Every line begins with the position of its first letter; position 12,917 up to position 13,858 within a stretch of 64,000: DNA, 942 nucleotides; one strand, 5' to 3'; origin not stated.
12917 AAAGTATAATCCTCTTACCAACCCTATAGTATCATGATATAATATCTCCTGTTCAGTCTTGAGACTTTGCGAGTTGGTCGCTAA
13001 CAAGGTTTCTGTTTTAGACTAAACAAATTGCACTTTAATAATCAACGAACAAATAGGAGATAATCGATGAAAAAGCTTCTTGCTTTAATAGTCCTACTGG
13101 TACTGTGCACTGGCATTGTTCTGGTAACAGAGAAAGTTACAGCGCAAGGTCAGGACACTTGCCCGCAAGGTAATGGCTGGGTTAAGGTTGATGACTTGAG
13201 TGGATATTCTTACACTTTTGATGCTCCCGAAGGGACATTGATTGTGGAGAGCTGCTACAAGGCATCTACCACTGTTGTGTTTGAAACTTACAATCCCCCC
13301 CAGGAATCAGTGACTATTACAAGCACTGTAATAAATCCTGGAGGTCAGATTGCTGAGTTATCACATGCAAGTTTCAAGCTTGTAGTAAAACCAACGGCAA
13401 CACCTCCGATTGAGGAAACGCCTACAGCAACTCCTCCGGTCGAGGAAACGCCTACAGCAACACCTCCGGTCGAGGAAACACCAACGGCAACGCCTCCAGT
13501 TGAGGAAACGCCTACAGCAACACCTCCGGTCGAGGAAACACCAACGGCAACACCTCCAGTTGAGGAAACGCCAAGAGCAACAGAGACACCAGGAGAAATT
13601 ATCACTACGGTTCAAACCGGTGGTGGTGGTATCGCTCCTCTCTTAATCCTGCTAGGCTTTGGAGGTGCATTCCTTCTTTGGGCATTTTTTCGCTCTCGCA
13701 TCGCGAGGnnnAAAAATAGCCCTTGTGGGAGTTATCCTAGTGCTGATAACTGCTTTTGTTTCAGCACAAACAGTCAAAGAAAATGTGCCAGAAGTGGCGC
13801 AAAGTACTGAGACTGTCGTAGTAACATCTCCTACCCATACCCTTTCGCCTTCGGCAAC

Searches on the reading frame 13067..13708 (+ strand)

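Call 16: search_protein_families(library=pfam, proteins=[window:13067-13708:+], max_evalue=0.001)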
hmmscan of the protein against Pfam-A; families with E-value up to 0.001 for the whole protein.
window:13067-13708:+ (214 aa): 1 family
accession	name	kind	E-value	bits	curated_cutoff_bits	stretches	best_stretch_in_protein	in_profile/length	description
PF02095.21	Extensin_1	-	2.9e-10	40.7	105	1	110-169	71-130/171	Extensin-like protein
